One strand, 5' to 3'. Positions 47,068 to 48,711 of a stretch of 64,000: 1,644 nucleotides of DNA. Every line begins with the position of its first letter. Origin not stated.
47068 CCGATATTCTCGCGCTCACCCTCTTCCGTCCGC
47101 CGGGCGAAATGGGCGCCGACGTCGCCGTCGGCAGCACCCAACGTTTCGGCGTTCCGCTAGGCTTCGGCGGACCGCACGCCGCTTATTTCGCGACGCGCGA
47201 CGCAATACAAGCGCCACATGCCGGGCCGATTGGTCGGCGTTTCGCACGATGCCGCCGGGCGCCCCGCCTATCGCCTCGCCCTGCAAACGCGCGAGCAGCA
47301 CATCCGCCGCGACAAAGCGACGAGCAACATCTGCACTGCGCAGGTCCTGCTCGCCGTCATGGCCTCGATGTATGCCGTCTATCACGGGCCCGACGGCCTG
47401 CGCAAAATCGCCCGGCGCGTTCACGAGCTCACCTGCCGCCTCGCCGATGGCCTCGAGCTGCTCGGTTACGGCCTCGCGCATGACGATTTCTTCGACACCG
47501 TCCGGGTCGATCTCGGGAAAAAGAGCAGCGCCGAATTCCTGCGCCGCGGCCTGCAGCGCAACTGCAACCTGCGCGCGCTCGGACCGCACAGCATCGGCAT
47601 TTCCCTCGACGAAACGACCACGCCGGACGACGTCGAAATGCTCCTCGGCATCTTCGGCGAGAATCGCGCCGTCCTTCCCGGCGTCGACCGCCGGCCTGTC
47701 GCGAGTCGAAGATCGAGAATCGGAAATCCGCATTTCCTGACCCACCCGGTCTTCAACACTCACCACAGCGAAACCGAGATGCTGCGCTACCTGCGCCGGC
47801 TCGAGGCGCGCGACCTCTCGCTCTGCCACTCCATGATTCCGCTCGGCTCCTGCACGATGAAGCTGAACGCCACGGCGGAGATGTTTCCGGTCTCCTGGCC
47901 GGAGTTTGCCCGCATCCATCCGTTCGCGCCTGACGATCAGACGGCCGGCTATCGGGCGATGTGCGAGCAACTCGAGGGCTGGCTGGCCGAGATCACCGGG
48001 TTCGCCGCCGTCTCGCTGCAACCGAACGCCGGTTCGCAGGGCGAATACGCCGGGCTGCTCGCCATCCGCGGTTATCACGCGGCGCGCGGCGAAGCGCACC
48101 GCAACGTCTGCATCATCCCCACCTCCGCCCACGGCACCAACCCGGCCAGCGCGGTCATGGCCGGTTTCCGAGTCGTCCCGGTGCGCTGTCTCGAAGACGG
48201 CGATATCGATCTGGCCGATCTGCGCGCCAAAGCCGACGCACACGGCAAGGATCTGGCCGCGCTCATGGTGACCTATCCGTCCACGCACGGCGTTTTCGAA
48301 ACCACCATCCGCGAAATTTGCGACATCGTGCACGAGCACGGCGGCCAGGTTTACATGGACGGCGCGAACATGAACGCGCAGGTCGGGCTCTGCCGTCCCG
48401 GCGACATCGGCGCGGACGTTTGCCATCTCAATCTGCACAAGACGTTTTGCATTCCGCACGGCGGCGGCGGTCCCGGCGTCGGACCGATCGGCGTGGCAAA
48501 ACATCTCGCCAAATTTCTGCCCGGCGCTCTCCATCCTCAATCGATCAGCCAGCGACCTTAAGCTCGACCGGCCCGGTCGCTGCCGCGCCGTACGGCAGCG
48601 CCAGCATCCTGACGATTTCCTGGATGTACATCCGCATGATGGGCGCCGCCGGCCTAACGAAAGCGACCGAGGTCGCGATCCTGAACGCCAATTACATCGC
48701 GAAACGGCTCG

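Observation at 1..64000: Hyper-abundant non-palindromic 9-mer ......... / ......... on both strands (uptake-sequence-like genomic word)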

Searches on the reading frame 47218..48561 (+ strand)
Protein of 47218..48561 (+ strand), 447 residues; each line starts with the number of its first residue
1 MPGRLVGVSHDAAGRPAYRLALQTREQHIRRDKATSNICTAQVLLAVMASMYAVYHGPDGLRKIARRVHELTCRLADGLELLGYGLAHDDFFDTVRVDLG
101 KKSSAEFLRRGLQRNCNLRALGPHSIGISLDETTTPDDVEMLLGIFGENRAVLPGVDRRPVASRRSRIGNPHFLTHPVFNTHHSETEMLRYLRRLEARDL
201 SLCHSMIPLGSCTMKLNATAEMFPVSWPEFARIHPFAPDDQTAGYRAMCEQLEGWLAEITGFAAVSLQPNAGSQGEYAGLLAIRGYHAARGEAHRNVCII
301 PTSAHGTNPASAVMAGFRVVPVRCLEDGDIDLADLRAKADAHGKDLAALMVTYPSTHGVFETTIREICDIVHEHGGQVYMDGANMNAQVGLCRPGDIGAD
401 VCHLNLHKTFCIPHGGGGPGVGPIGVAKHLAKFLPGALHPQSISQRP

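Call 9: search_protein_families(library=pfam, proteins=[window:47218-48561:+])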
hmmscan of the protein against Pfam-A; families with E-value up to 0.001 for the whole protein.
window:47218-48561:+ (447 aa): 2 families
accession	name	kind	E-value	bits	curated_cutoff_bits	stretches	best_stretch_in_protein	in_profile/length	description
PF02347.22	GDC-P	-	2.3e-67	228.2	26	2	1-146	283-429/429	Glycine cleavage system P-protein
PF01212.27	Beta_elim_lyase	-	2.7e-07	30.7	27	1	240-413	25-204/288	Beta-eliminating lyase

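Call 10: find_encoding_contigs(protein=window:47218-48561:+, flank=10000, max_places=6)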
Protein window:47218-48561:+ (447 aa): no gene with exactly this product is on record in the collection.

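Call 12: find_homologous_proteins(query=window:47218-48561:+, max_evalue=1e-20)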
Query window:47218-48561:+ (447 aa): 8000 proteins with E <= 1e-20 among 8000 candidates; the best 120 are listed.
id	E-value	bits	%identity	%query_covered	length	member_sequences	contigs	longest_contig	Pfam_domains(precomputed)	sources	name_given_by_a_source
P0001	9.4e-260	880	89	93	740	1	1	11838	PF02347.23,PF01212.28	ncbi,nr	ncbi:MAG: aminomethyl-transferring glycine dehydrogenase, partial [Chthoniobacterales bacterium]|nr:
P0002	4.3e-256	868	84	100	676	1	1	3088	PF02347.23,PF21478.4,PF01212.28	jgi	jgi:glycine dehydrogenase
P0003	6.2e-254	861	86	97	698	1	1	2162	PF02347.23,PF21478.4,PF01212.28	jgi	jgi:glycine dehydrogenase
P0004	2.2e-240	816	85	93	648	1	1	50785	PF02347.23,PF21478.4,PF01212.28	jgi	jgi:glycine dehydrogenase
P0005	1.2e-235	801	78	98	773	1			PF02347.23,PF01212.28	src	-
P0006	1.4e-230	784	80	93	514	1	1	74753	PF02347.23,PF01212.28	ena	-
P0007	1.5e-230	784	77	97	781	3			PF02347.23,PF01212.28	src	-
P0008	7.9e-230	781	76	98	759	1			PF02347.23,PF01212.28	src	-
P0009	1.1e-229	781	76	98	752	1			PF02347.23,PF21478.4,PF01212.28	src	-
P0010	2.1e-229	780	76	98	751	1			PF02347.23,PF01212.28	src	-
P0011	1.5e-228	777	76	98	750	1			PF02347.23,PF01212.28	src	-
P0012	1.9e-228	777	76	98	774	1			PF02347.23,PF01212.28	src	-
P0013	2.0e-228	777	76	98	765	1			PF02347.23,PF01212.28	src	-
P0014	2.5e-228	777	75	97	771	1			PF02347.23,PF01212.28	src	-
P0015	4.5e-228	776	76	98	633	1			PF02347.23,PF00266.26,PF01212.28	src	-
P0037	1.1e-224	765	76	98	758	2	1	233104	PF02347.23,PF01212.28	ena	-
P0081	2.4e-221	753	77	98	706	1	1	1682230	PF02347.23,PF21478.4,PF01212.28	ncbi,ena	-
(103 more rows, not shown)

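Call 14: find_related_loci(query=A1, collection=genome_contigs, flank=10000)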
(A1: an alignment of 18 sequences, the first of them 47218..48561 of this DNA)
Query A1 (447 aa) in genome_contigs; peptide patterns used: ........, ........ (x = any residue, [..] = any of these).
600 stretches matched a pattern (row limit reached: there are more); 600 encode a relative of the query (tblastn E <= 1e-3); the best 80 are kept; 80 distinct loci.
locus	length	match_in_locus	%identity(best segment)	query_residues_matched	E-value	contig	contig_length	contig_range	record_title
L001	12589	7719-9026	86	1-437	0e+0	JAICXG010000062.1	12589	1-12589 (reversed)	MAG: Chthoniobacterales bacterium isolate LS_FP_2_bin.102 k141_594771_length_12589_cov_43.8309, whole genome shotgun seq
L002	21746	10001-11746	75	1-446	0e+0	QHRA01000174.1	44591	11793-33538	MAG: Verrucomicrobia bacterium isolate AV114 14_0919_09_20cm_scaffold_95_curated, whole genome shotgun sequence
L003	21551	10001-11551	76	1-438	0e+0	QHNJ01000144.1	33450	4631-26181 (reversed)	MAG: Verrucomicrobia bacterium isolate AV79 14_0903_05_40cm_scaffold_3480_curated, whole genome shotgun sequence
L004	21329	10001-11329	69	1-440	0e+0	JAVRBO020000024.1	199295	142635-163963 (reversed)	MAG: Nostoc sp. ChiSLP01 Nostoc_sp_ChiSLP01_24, whole genome shotgun sequence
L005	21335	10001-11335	68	1-436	0e+0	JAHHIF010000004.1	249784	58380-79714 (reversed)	MAG: Symplocastrum torsivum CPER-KK1 scaffold_50_c1, whole genome shotgun sequence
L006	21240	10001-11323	68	1-440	0e+0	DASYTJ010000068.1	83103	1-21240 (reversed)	MAG TPA_asm: Thermoanaerobaculia bacterium isolate SMAG_U4564 k141_519992, whole genome shotgun sequence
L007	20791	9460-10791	63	1-442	0e+0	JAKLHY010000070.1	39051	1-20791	MAG: Verrucomicrobia bacterium isolate RA.bin74 RA.bin74_70, whole genome shotgun sequence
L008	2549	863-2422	69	1-438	0e+0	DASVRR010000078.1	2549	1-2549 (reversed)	MAG TPA_asm: Chthoniobacteraceae bacterium isolate SMAG_U3241 k141_289362, whole genome shotgun sequence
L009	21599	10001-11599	66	1-442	0e+0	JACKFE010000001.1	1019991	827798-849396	MAG: Nitrospiraceae bacterium isolate HK-STAS-NITR-1 HK-STAS-NITR-1_1, whole genome shotgun sequence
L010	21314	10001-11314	67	1-435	0e+0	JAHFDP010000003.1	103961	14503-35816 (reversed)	MAG: Deltaproteobacteria bacterium isolate nzgw248 NODE_122_length_103962_cov_4.827843, whole genome shotgun sequence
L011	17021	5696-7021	65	1-440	0e+0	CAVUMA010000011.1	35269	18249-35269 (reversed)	MAG: uncultured Nitrospiraceae bacterium isolate MFD06435.bin.2.125 genome assembly, contig: contig_45960, whole genome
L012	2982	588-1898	69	1-440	0e+0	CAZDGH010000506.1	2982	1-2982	MAG TPA_asm: uncultured Myxococcales bacterium isolate binchicken_co286_177 genome assembly, contig: NODE_30930_length_2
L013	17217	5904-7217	67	1-440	0e+0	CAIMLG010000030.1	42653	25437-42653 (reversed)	MAG: uncultured Verrucomicrobia subdivision 3 bacterium isolate MJ-time_bin-6593 genome assembly, contig: bin-6593:030/3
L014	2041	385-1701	66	1-440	0e+0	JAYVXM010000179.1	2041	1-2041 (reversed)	MAG: Bdellovibrionales bacterium isolate GL85_DN_concoct_39 GL85_DN_concoct_39_178, whole genome shotgun sequence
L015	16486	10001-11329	68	1-441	0e+0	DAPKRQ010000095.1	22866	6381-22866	MAG TPA_asm: Myxococcales bacterium LLY-WYZ-16_1 k141_525308, whole genome shotgun sequence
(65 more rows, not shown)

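Call 29: find_encoding_contigs(protein=P0004, flank=10000, max_places=1)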
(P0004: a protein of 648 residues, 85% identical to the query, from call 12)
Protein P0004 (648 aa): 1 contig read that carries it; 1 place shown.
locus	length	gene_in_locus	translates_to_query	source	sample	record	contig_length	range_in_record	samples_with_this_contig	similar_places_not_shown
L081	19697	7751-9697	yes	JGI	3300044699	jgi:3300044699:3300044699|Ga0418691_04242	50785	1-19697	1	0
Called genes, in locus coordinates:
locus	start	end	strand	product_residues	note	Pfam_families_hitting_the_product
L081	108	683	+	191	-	PF00072:Response_reg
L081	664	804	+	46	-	PF00196:GerE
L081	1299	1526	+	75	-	-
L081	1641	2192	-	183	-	PF00132:Hexapep (weak), PF25084:LbH_EIF2B (faint), PF25087:GMPPB_C (faint), PF00132:Hexapep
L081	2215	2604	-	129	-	PF04613:LpxD, PF00132:Hexapep (weak)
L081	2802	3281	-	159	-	PF23441:SDR (faint), PF13561:adh_short_C2, PF00106:adh_short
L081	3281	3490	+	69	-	-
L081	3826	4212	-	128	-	-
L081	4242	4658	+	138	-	PF00512:HisKA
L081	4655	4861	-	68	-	-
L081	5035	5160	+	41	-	-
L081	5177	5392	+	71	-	PF00072:Response_reg (weak)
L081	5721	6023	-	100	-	-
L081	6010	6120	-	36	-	-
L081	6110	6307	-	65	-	-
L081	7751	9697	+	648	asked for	PF02347:GDC-P, PF01212:Beta_elim_lyase (weak), PF21478:GcvP2_C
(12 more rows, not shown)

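Call 30: find_encoding_contigs(protein=P0006, flank=10000, max_places=1)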
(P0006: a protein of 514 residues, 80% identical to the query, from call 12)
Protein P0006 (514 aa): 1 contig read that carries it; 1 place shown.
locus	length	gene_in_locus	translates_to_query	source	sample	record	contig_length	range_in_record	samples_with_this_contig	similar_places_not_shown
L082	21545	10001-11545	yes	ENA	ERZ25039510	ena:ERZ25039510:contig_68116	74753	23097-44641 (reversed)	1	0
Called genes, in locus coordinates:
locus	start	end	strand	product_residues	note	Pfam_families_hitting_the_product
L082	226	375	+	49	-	-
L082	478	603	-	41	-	-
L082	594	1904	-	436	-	PF13641:Glyco_tranf_2_3 (faint), PF00535:Glycos_transf_2, PF13632:Glyco_trans_2_3 (weak)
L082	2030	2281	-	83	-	PF01522:Polysacc_deac_1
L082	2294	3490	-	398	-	-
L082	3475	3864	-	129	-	-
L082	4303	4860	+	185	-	-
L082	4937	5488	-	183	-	PF00132:Hexapep (weak), PF25084:LbH_EIF2B (faint), PF25087:GMPPB_C (faint), PF00132:Hexapep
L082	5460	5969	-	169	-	PF04613:LpxD, PF00132:Hexapep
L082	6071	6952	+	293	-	PF08447:PAS_3, PF00512:HisKA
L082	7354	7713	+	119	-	PF00072:Response_reg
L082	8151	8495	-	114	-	-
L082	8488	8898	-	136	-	-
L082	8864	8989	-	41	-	-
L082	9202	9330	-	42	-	-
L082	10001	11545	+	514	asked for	PF02347:GDC-P, PF01212:Beta_elim_lyase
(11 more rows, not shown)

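Call 31: find_encoding_contigs(protein=P0081, flank=10000, max_places=1)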
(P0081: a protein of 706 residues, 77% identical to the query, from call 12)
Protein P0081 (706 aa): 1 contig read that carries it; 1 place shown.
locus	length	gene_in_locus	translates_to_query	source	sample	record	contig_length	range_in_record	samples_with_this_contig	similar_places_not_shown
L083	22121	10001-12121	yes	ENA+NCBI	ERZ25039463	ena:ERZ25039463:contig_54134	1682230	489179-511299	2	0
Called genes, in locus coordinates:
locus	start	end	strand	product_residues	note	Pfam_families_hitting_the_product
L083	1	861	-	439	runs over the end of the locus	-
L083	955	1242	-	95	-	-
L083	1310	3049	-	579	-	-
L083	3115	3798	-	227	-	PF02563:Poly_export, PF10531:SLBB (weak), PF22461:SLBB_2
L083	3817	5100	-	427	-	PF10082:BBP2_2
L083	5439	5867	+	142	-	-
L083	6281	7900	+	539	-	PF08447:PAS_3, PF00512:HisKA, PF02518:HATPase_c, PF00072:Response_reg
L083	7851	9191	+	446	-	PF00291:PALP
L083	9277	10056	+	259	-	PF02347:GDC-P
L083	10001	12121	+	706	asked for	PF02347:GDC-P, PF01212:Beta_elim_lyase (weak), PF21478:GcvP2_C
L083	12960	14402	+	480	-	PF05990:DUF900, PF12697:Abhydrolase_6 (weak)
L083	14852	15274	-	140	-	-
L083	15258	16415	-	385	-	PF01946:Thi4, PF01266:DAO (weak), PF01494:FAD_binding_3 (weak), PF01593:Amino_oxidase, PF07992:Pyr_redox_2 (weak), PF13450:NAD_binding_8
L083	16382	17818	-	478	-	-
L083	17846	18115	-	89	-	-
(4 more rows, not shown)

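Call 32: find_encoding_contigs(protein=P0037, flank=10000, max_places=1)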
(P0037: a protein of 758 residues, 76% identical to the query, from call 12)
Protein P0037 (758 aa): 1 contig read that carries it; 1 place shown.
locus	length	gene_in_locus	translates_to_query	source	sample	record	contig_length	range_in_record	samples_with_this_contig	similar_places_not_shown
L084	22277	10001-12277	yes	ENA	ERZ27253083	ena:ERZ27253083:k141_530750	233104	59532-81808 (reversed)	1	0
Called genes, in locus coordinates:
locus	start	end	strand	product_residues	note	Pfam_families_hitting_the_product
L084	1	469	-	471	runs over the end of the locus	PF10082:BBP2_2 (faint)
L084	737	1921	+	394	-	-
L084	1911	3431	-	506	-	PF09721:Exosortase_EpsH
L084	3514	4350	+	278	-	-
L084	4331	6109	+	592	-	PF14559:TPR_19 (faint)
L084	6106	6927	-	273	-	PF23441:SDR (weak), PF00106:adh_short, PF08659:KR, PF13561:adh_short_C2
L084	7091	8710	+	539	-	PF08447:PAS_3, PF00512:HisKA (weak), PF02518:HATPase_c, PF00072:Response_reg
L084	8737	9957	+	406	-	PF00291:PALP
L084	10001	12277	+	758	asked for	PF02347:GDC-P, PF01212:Beta_elim_lyase (weak)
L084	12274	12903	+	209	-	PF21478:GcvP2_C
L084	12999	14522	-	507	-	PF01266:DAO (weak), PF01494:FAD_binding_3 (faint), PF01593:Amino_oxidase, PF01946:Thi4 (weak), PF07992:Pyr_redox_2 (faint), PF13450:NAD_binding_8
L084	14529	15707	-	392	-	-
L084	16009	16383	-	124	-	-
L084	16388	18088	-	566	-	PF00989:PAS (weak), PF12860:PAS_7, PF00512:HisKA, PF02518:HATPase_c, PF00072:Response_reg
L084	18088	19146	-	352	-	PF01717:Meth_synt_2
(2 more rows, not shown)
